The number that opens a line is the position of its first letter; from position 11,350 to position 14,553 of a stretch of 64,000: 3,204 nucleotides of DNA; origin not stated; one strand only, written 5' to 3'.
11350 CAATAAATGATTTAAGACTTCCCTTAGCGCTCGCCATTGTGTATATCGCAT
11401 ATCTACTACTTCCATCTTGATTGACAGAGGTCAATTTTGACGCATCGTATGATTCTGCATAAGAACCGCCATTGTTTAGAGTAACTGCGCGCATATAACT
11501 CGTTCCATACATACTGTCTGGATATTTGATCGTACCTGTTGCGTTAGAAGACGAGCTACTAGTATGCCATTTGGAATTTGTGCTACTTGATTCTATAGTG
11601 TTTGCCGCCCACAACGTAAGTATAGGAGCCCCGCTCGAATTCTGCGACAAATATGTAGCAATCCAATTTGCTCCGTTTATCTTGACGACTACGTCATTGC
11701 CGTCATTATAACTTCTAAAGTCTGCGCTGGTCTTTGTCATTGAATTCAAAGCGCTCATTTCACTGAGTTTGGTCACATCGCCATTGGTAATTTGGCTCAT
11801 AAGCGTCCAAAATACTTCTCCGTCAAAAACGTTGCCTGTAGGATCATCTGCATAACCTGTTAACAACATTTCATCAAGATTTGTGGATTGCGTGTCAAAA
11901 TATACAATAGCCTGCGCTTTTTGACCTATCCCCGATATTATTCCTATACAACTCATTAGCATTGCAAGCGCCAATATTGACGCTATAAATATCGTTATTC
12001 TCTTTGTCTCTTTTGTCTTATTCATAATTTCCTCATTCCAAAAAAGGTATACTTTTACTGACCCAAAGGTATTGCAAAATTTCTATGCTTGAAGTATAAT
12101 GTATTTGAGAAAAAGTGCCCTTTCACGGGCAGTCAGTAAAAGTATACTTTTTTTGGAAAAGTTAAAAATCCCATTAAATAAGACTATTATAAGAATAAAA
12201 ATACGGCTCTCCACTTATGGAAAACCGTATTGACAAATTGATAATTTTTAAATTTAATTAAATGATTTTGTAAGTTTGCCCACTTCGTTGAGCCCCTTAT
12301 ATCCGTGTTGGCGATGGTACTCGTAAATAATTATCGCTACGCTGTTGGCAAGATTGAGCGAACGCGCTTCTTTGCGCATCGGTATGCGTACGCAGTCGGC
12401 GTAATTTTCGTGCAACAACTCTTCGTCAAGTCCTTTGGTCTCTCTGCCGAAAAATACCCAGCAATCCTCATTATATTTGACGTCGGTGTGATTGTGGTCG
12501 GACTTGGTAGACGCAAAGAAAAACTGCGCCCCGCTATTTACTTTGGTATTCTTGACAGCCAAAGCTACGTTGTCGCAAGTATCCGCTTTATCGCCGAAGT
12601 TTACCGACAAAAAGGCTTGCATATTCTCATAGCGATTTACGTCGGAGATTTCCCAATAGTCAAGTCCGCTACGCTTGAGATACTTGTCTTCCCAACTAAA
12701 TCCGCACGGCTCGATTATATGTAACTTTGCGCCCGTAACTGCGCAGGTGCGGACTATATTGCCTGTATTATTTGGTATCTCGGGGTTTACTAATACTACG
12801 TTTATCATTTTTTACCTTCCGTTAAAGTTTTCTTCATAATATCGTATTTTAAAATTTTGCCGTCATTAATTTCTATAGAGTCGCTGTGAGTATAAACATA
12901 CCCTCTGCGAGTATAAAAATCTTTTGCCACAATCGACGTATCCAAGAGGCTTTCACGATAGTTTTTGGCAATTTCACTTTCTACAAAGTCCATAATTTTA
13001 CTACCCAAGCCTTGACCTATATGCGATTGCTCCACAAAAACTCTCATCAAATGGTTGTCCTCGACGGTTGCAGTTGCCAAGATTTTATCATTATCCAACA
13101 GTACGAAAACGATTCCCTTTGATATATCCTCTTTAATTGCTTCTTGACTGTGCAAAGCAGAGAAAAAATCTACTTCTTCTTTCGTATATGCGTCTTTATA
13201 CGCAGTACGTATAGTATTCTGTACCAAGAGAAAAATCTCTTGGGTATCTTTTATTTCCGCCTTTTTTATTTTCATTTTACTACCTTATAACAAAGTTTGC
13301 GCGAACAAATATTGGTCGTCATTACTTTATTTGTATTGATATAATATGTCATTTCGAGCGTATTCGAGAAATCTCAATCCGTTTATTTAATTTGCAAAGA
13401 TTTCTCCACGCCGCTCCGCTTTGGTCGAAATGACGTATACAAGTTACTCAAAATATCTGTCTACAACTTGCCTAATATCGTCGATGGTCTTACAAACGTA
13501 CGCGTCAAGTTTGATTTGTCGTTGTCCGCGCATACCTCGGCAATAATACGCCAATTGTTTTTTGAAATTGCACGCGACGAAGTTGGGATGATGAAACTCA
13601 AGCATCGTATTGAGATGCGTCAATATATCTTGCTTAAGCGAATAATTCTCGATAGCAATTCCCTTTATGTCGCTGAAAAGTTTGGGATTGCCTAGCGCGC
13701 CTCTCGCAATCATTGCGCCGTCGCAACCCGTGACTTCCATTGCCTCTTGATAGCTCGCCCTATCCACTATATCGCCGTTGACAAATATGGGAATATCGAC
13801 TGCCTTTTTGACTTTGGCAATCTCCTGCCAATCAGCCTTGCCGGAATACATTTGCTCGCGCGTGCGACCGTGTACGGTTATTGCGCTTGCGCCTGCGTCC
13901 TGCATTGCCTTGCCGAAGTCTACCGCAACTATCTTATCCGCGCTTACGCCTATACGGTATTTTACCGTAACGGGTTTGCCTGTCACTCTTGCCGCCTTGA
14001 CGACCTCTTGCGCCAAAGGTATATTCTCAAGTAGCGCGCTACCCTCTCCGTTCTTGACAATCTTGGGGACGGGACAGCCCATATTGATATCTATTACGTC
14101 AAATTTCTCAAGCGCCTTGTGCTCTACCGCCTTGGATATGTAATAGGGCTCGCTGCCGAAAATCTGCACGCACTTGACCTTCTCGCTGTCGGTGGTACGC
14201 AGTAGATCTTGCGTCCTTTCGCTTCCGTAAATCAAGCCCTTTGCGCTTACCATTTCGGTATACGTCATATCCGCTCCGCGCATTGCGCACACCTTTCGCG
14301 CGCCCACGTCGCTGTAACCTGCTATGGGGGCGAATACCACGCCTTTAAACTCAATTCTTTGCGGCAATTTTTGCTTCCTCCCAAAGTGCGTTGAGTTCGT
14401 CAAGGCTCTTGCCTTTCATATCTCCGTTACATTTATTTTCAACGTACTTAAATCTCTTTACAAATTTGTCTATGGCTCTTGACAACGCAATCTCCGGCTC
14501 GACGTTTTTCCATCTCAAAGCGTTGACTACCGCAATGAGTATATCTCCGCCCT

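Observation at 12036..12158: Candidate invertible (phase-variable) promoter in front of giant surface protein 1, currently facing away from the gene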

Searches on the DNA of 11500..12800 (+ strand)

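Call 6: search_rna_families(source=window, start=11500, end=12800, threshold=evalue, max_evalue=1)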
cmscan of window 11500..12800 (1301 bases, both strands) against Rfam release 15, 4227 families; matches with E-value up to 1: 3.
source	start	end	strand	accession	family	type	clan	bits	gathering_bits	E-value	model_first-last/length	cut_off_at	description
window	12027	12162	+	RF02625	WsnRNA46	Gene; sRNA;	-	28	65.3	0.0037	1-151/151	no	Wolbachia sRNA 46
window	12189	12291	-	RF00558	L20_leader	Cis-reg; leader;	-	23.7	58.7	0.056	1-127/127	no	Ribosomal protein L20 leader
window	12040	12154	-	RF04134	MIR7504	Gene; miRNA;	-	22.5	83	0.45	1-124/124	no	MIR7504 microRNA precursor family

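Call 67: search_dna_similar(query=window:12000-12260:+, collection=plasmids, mode=distant, max_evalue=0.001, max_rows=10)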
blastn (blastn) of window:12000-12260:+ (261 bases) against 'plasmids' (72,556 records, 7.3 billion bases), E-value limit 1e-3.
No match.

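Call 68: search_dna_similar(query=window:12000-12260:+, collection=phages, mode=distant, max_evalue=0.001, max_rows=10)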
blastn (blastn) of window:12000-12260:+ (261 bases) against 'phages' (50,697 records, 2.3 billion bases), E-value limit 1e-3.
No match.

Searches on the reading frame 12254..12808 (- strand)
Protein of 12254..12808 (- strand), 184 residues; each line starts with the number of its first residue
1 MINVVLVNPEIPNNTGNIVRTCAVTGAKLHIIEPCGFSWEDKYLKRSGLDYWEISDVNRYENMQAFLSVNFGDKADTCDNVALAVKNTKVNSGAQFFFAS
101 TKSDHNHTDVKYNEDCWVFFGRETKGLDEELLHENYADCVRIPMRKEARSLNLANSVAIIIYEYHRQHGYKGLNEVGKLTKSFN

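Call 12: find_encoding_contigs(protein=window:12254-12808:-, flank=3000, max_places=10)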
Protein window:12254-12808:- (184 aa): 2 contigs read that carry it; 1 place shown.
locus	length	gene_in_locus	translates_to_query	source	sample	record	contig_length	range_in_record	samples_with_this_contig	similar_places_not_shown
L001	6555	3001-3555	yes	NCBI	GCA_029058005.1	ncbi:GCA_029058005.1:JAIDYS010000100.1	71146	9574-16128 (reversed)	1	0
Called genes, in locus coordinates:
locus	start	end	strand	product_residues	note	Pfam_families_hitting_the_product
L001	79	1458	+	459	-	PF01503:PRA-PH (faint), PF03819:MazG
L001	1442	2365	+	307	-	PF01207:Dus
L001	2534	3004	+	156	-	PF00583:Acetyltransf_1 (weak), PF13673:Acetyltransf_10, PF13508:Acetyltransf_7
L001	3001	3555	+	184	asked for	PF00588:SpoU_methylase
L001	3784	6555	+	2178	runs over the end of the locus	PF19789:DUF6273 (weak)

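Call 38: search_protein_families(library=pfam, proteins=[window:12254-12808:-], max_evalue=0.001)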
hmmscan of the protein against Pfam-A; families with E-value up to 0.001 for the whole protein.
window:12254-12808:- (184 aa): 1 family
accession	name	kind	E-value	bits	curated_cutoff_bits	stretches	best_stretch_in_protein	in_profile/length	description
PF00588.24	SpoU_methylase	-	3.9e-32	111.7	29.7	2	78-162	61-142/142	SpoU rRNA Methylase family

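Call 76: find_homologous_proteins(query=window:12254-12808:-, max_evalue=1e-40)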
Query window:12254-12808:- (184 aa): 2928 proteins with E <= 1e-40 among 5313 candidates; the best 120 are listed.
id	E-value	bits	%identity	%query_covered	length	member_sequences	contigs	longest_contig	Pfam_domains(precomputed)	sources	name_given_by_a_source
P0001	1.7e-106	372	88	98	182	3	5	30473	PF00588.25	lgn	-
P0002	5.1e-106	370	90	97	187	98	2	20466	PF00588.25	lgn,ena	-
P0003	6.7e-106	370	88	98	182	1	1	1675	PF00588.25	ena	-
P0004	9.5e-106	369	89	97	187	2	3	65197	PF00588.25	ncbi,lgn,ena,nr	ncbi:MAG: tRNA (cytidine(34)-2'-O)-methyltransferase [Clostridia bacterium]|nr:tRNA (cytidine(34)-2'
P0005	1.1e-103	363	85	98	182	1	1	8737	PF00588.25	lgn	-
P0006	2.4e-103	362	86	98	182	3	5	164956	PF00588.25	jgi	-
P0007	9.6e-103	360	86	98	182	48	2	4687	PF00588.25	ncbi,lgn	-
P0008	1.7e-100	352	83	98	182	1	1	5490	PF00588.25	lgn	-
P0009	5.0e-100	351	85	98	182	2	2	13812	PF00588.25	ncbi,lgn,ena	-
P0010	1.3e-99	349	83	98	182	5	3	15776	PF00588.25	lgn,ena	-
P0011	3.1e-99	348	85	98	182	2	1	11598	PF00588.25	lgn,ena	-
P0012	3.7e-98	345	83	98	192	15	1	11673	PF00588.25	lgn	-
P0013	8.4e-98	344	83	97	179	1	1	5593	PF00588.25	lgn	-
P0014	1.6e-97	343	81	98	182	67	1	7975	PF00588.25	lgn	-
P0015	1.1e-96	340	82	98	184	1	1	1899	PF00588.25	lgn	-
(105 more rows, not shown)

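Call 77: find_encoding_contigs(protein=P0004, flank=2500, max_places=6)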
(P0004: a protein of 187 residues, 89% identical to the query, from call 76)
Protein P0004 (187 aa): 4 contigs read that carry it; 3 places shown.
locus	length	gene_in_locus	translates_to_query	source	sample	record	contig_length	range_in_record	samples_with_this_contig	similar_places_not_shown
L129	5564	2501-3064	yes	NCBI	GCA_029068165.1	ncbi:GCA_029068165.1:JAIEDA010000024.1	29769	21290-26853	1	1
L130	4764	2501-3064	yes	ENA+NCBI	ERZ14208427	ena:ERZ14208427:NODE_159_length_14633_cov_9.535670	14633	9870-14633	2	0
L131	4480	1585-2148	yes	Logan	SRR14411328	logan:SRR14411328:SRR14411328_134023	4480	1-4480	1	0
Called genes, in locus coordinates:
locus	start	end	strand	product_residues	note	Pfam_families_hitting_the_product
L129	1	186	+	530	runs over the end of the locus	PF01943:Polysacc_synt, PF01554:MatE (weak), PF03023:MurJ (weak)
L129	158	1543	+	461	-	PF01503:PRA-PH (faint), PF03819:MazG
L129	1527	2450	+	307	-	PF01207:Dus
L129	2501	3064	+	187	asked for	PF00588:SpoU_methylase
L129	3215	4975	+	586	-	PF02878:PGM_PMM_I, PF02879:PGM_PMM_II, PF02880:PGM_PMM_III, PF00408:PGM_PMM_IV (weak)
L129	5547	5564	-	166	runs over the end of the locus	PF05067:Mn_catalase, PF00210:Ferritin, PF02915:Rubrerythrin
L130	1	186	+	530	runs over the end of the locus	PF01943:Polysacc_synt, PF01554:MatE (weak), PF03023:MurJ (weak)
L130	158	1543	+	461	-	PF01503:PRA-PH (faint), PF03819:MazG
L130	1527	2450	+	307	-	PF01207:Dus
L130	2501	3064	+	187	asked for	PF00588:SpoU_methylase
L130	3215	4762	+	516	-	?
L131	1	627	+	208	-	?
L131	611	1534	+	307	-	PF01207:Dus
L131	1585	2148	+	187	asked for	PF00588:SpoU_methylase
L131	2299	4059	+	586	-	PF02878:PGM_PMM_I, PF02879:PGM_PMM_II, PF02880:PGM_PMM_III, PF00408:PGM_PMM_IV (weak)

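Call 78: find_encoding_contigs(protein=P0002, flank=2500, max_places=6)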
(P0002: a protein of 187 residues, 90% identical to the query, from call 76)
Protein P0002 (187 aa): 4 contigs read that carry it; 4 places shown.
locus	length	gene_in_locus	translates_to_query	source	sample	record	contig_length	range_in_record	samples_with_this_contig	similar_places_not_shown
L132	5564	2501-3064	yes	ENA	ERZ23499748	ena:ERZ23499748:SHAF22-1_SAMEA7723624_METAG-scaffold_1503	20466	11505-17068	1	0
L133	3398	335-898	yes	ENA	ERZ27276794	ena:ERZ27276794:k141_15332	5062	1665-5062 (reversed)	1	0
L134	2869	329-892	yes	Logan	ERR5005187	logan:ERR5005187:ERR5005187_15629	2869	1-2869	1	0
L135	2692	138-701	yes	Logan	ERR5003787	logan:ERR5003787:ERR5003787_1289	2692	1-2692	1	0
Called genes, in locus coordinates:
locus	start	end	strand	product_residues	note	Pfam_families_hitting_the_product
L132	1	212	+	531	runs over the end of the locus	PF01943:Polysacc_synt, PF03023:MurJ (weak)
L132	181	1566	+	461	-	PF00590:TP_methylase (faint), PF01503:PRA-PH (faint), PF03819:MazG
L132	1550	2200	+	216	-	-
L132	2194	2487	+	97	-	PF01207:Dus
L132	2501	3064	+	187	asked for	PF00588:SpoU_methylase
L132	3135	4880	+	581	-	PF02878:PGM_PMM_I, PF02879:PGM_PMM_II, PF02880:PGM_PMM_III, PF00408:PGM_PMM_IV (weak)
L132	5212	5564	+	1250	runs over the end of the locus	?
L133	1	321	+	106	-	?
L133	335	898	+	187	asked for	PF00588:SpoU_methylase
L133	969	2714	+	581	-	PF02878:PGM_PMM_I, PF02879:PGM_PMM_II, PF02880:PGM_PMM_III, PF00408:PGM_PMM_IV (weak)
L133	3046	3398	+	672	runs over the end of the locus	?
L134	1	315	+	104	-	?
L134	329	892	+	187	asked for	PF00588:SpoU_methylase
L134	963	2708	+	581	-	PF02878:PGM_PMM_I, PF02879:PGM_PMM_II, PF02880:PGM_PMM_III, PF00408:PGM_PMM_IV (weak)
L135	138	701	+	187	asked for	PF00588:SpoU_methylase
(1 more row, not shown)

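Call 79: find_encoding_contigs(protein=P0001, flank=2500, max_places=6)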
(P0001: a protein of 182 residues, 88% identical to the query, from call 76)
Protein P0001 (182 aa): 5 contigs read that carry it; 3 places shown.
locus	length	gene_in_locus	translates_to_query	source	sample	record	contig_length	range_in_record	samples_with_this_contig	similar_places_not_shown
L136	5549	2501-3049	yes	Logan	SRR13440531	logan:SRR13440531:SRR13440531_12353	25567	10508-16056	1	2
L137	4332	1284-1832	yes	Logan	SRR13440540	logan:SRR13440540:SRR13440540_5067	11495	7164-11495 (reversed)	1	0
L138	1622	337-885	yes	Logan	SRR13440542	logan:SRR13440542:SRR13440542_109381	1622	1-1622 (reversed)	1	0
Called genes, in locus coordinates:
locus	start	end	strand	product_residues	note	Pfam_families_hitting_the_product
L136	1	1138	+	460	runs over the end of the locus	PF01503:PRA-PH (faint), PF03819:MazG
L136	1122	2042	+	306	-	PF01207:Dus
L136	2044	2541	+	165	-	PF00583:Acetyltransf_1 (weak), PF13673:Acetyltransf_10, PF13508:Acetyltransf_7 (weak)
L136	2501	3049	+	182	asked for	PF00588:SpoU_methylase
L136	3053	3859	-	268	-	PF04002:RadC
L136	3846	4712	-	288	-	PF00089:Trypsin, PF13365:Trypsin_2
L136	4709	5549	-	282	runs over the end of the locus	-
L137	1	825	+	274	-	?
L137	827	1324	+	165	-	PF00583:Acetyltransf_1 (weak), PF13673:Acetyltransf_10, PF13508:Acetyltransf_7 (weak)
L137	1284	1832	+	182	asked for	PF00588:SpoU_methylase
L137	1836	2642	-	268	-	PF04002:RadC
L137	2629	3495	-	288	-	PF00089:Trypsin, PF13365:Trypsin_2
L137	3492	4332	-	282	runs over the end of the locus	-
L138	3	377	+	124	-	?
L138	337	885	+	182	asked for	PF00588:SpoU_methylase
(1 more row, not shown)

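Call 80: find_encoding_contigs(protein=P0006, flank=2500, max_places=6)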
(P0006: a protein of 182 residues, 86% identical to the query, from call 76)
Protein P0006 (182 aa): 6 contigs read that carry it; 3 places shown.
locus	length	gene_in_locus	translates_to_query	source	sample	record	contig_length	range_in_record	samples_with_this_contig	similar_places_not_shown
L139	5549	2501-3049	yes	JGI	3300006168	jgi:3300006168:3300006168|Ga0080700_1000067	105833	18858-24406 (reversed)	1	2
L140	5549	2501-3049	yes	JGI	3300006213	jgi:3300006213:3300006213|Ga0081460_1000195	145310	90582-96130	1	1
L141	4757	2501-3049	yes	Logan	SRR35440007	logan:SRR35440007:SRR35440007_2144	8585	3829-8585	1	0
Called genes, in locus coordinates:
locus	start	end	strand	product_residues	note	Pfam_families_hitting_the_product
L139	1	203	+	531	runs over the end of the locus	PF01943:Polysacc_synt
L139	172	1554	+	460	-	PF01503:PRA-PH (faint), PF03819:MazG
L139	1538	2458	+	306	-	PF01207:Dus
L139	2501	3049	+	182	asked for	PF00588:SpoU_methylase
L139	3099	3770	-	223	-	PF04002:RadC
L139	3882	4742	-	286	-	PF00089:Trypsin, PF13365:Trypsin_2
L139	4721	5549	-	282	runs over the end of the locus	-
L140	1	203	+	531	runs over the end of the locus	PF01943:Polysacc_synt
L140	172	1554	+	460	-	PF01503:PRA-PH (faint), PF03819:MazG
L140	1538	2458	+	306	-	PF01207:Dus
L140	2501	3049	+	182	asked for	PF00588:SpoU_methylase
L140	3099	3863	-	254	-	PF04002:RadC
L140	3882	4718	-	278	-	PF00089:Trypsin, PF13365:Trypsin_2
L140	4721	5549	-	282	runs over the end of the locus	-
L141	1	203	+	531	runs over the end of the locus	PF01943:Polysacc_synt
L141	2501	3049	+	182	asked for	PF00588:SpoU_methylase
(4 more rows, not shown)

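Call 81: find_encoding_contigs(protein=P0006, flank=10000, max_places=4)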
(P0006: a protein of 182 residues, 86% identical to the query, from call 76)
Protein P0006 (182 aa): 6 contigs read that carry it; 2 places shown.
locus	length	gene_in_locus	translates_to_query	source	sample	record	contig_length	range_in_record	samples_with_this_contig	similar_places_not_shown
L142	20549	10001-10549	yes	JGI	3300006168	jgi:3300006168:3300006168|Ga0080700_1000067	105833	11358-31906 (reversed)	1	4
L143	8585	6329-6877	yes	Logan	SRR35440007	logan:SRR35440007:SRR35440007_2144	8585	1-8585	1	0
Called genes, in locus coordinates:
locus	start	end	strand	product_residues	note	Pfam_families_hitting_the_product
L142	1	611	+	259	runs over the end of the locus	PF02089:Palm_thioest, PF05057:DUF676, PF00561:Abhydrolase_1 (faint), PF07819:PGAP1 (weak), PF24096:DUF7379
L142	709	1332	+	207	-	-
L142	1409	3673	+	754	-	PF19732:SpoIIE_N, PF07228:SpoIIE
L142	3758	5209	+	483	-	-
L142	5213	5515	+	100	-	-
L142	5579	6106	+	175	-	PF04014:MazE_antitoxin, PF15714:SpoVT_C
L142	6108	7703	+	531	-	PF01943:Polysacc_synt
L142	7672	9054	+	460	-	PF01503:PRA-PH (faint), PF03819:MazG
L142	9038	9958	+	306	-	PF01207:Dus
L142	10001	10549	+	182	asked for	PF00588:SpoU_methylase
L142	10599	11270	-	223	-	PF04002:RadC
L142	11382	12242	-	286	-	PF00089:Trypsin, PF13365:Trypsin_2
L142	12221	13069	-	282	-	-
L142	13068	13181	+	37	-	-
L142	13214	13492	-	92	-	-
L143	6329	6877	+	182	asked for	PF00588:SpoU_methylase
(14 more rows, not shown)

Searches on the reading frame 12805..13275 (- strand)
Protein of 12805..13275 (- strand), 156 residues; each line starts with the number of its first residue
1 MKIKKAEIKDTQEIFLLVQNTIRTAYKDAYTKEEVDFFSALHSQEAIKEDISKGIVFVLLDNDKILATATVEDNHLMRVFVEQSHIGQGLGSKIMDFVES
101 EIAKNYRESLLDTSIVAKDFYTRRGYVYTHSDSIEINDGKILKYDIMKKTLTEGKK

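Call 38: search_protein_families(library=pfam, proteins=[window:12805-13275:-], max_evalue=0.001)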
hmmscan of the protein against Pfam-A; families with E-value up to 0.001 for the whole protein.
window:12805-13275:- (156 aa): 3 families
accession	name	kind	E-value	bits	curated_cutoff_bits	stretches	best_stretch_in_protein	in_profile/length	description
PF13673.13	Acetyltransf_10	-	7.2e-14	52.3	23.6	1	28-133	3-113/128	Acetyltransferase (GNAT) domain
PF13508.13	Acetyltransf_7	-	4.8e-10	40.1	27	1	53-127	2-83/84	Acetyltransferase (GNAT) domain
PF00583.31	Acetyltransf_1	-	1.8e-06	28.6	20.7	1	40-126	16-116/116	Acetyltransferase (GNAT) family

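Call 40: find_encoding_contigs(protein=window:12805-13275:-, flank=3000, max_places=10)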
Protein window:12805-13275:- (156 aa): 3 contigs read that carry it; 1 place shown.
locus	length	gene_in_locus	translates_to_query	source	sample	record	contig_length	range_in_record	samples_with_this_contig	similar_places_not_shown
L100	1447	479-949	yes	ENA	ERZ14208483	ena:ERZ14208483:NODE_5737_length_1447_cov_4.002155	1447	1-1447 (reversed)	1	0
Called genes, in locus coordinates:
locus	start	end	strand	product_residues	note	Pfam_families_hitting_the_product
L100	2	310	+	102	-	?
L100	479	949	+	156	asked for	PF00583:Acetyltransf_1 (weak), PF13673:Acetyltransf_10, PF13508:Acetyltransf_7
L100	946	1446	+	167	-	?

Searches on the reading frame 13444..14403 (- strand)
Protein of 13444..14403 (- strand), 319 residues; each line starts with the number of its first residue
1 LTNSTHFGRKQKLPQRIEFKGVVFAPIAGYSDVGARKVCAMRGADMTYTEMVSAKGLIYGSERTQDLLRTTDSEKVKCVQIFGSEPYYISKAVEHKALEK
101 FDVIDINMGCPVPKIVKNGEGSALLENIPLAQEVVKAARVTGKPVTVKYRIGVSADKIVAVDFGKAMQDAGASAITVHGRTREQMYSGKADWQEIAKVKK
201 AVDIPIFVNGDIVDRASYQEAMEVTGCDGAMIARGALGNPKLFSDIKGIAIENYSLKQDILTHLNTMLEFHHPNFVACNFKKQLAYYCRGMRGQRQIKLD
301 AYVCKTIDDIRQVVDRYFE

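Call 62: search_protein_families(library=pfam, proteins=[window:13444-14403:-], max_evalue=0.001)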
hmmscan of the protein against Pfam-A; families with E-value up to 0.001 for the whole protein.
window:13444-14403:- (319 aa): 1 family
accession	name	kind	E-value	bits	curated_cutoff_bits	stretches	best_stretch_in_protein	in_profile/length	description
PF01207.24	Dus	-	2.7e-72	244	20.4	1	24-299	2-287/311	Dihydrouridine synthase (Dus)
